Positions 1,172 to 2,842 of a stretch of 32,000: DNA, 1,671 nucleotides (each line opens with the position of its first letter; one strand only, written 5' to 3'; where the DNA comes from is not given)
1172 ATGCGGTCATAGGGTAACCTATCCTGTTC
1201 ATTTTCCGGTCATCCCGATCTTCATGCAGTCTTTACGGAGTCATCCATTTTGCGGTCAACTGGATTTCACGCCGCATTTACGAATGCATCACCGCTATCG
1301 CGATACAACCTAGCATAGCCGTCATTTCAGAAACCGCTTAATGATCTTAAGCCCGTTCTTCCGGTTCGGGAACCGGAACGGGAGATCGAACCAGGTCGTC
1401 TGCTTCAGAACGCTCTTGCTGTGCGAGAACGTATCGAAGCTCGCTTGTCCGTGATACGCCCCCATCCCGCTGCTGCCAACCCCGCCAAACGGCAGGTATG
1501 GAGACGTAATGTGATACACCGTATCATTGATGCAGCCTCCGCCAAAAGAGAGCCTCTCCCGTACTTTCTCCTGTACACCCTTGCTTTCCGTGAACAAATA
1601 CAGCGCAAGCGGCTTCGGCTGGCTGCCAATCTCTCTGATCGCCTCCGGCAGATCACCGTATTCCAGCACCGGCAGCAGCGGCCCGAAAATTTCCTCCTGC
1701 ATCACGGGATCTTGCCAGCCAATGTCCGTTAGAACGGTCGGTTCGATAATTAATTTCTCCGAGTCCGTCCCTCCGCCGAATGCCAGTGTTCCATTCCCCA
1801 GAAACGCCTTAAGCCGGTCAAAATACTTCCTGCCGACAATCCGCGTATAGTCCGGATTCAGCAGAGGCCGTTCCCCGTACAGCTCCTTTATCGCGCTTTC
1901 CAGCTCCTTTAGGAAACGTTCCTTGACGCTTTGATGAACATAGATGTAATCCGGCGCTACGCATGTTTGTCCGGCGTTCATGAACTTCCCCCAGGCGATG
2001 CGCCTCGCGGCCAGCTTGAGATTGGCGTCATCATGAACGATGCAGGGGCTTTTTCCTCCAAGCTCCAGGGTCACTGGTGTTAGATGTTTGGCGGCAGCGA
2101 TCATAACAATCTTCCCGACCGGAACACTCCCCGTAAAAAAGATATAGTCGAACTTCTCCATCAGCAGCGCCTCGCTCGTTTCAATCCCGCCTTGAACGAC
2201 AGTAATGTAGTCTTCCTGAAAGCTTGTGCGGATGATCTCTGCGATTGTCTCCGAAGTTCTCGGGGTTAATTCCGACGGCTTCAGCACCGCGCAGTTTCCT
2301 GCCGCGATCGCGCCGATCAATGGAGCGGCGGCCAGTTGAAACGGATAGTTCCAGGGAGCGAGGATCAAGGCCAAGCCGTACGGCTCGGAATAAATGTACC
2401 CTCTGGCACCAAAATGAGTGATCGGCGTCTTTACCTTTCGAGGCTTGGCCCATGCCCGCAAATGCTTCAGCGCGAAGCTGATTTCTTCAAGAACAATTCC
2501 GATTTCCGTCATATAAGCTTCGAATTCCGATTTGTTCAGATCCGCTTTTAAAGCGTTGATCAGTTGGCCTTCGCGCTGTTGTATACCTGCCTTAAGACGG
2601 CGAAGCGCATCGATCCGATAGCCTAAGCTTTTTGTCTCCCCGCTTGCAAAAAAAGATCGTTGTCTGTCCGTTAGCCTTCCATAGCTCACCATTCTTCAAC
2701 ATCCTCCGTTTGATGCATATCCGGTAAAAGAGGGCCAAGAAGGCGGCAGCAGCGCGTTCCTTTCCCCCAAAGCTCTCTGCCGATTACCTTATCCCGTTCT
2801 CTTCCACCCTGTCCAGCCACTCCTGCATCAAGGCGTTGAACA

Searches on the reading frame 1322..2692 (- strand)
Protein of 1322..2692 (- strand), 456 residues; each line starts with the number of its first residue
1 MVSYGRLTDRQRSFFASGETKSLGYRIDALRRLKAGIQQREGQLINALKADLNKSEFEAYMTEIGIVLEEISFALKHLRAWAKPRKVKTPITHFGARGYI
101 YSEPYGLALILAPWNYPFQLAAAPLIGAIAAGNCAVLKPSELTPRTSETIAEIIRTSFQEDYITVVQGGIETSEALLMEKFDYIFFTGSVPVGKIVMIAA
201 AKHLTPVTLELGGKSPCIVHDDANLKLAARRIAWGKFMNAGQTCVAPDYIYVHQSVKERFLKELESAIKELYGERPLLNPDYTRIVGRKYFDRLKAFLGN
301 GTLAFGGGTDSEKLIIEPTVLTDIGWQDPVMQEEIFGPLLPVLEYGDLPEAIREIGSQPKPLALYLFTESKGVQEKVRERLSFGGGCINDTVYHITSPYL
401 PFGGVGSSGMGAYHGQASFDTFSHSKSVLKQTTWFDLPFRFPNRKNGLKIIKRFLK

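Call 36: search_protein_families(library=ncbifam, proteins=[window:1322-2692:-], max_evalue=0.00001)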
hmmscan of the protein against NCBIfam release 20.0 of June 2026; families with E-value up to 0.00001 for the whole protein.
window:1322-2692:- (456 aa): 39 families (the best 25 are shown)
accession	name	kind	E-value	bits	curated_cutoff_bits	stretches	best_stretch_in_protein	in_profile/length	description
NF045701.1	BenzalDHMdlD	equivalog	6.2e-138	460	550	1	7-429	12-433/436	NAD(P)-dependent benzaldehyde dehydrogenase MdlD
NF006916.0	PRK09407.1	equivalog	2.1e-64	218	521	1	20-433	74-495/526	succinic semialdehyde dehydrogenase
NF010000.0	PRK13473.1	subfamily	4.3e-61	207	615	1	17-431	54-473/475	aminobutyraldehyde dehydrogenase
TIGR01804.1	BADH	equivalog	1.9e-57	194.8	668.6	1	96-425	125-466/467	betaine-aldehyde dehydrogenase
NF009725.0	PRK13252.1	equivalog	4.5e-54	183.7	593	1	99-435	137-484/488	betaine-aldehyde dehydrogenase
TIGR01780.1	SSADH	subfamily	9.6e-51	173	646.35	1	98-422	111-444/448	succinate-semialdehyde dehydrogenase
NF007497.0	PRK10090.1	equivalog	7.5e-49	166.8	500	1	30-429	72-476/480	aldehyde dehydrogenase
TIGR02299.1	HpaE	equivalog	4e-48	164.2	638.35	1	99-428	130-474/488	5-carboxymethyl-2-hydroxymuconate semialdehyde dehydrogenase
NF052305.1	DioxValDhHalo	equivalog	6.9e-48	163.7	750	1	27-430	68-481/483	2,5-dioxovalerate dehydrogenase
NF045735.1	PaDhStyDPseudo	equivalog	1.5e-47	162.4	850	1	99-428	141-479/483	phenylacetaldehyde dehydrogenase StyD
TIGR04284.1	aldehy_Rv0768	hypoth_equivalog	4.4e-47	161.2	775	1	12-429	48-477/480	aldehyde dehydrogenase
NF045736.1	PaDhStyDRhodo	equivalog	1.2e-46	159.3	800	1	71-426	106-473/479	phenylacetaldehyde dehydrogenase StyD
TIGR03216.1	OH_muco_semi_DH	equivalog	1.5e-46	159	693.25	1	22-429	57-478/481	2-hydroxymuconic semialdehyde dehydrogenase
NF040648.1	lactal_redase_Meth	equivalog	2.2e-46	158.9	650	1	98-424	123-456/463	lactaldehyde dehydrogenase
NF002852.0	PRK03137.1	subfamily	7.1e-46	157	648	1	20-426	91-508/514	L-glutamate gamma-semialdehyde dehydrogenase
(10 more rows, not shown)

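Call 55: find_homologous_proteins(query=window:1322-2692:-, max_evalue=1e-100)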
Query window:1322-2692:- (456 aa): 7986 proteins with E <= 1e-100 among 8000 candidates; the best 120 are listed.
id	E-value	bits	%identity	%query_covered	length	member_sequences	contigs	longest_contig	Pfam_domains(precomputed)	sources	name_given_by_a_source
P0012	0.0e+0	1039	100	100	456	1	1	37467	PF00171.28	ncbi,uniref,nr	ncbi:aldehyde dehydrogenase [Paenibacillus zanthoxyli]|uniref:aldehyde dehydrogenase n=1 Tax=Paeniba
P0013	1.6e-285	965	92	100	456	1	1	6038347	PF00171.28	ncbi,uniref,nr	ncbi:aldehyde dehydrogenase [Paenibacillus durus]|uniref:Aldehyde dehydrogenase n=1 Tax=Paenibacillu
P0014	3.2e-284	961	93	100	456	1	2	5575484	PF00171.28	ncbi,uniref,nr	ncbi:aldehyde dehydrogenase [Paenibacillus durus]|uniref:Aldehyde dehydrogenase n=1 Tax=Paenibacillu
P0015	5.1e-278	940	90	100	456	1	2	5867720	PF00171.28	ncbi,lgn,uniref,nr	ncbi:aldehyde dehydrogenase (NAD+) [Paenibacillus sophorae]|uniref:Aldehyde dehydrogenase n=1 Tax=Pa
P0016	1.8e-264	895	86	100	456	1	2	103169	PF00171.28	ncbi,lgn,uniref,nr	ncbi:aldehyde dehydrogenase (NAD+) [Paenibacillus forsythiae]|uniref:Aldehyde dehydrogenase n=1 Tax=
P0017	6.5e-254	861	82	100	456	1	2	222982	PF00171.28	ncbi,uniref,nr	ncbi:aldehyde dehydrogenase [Paenibacillus rhizophilus]|uniref:Aldehyde dehydrogenase n=1 Tax=Paenib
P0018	7.0e-251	851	81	100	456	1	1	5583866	PF00171.28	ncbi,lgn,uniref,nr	ncbi:aldehyde dehydrogenase [Paenibacillus sp. URB8-2]|uniref:aldehyde dehydrogenase n=1 Tax=Paeniba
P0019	2.4e-221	753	71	99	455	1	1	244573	PF00171.28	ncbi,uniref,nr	ncbi:aldehyde dehydrogenase [Cohnella kolymensis]|uniref:Aldehyde dehydrogenase n=1 Tax=Cohnella kol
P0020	8.7e-221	751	69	100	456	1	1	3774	PF05893.20,PF00171.28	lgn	-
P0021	2.3e-220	750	71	99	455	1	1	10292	PF00171.28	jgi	jgi:aldehyde dehydrogenase (NAD+)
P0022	2.4e-220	750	69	100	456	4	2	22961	PF00171.28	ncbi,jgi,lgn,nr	ncbi:MAG: aldehyde dehydrogenase [Clostridiaceae bacterium]|nr:aldehyde dehydrogenase [Clostridiacea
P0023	2.8e-220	750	70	100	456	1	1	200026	PF00171.28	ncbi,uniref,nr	ncbi:aldehyde dehydrogenase [Brevibacillus migulae]|uniref:aldehyde dehydrogenase n=1 Tax=Brevibacil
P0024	2.9e-220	750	70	100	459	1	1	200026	PF00171.28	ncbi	-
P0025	6.8e-220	749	71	100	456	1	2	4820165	PF05893.20,PF00171.28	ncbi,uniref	ncbi:aldehyde dehydrogenase [Robertmurraya massiliosenegalensis]|uniref:aldehyde dehydrogenase n=1 T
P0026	8.7e-220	748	71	99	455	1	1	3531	PF05893.20,PF00171.28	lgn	-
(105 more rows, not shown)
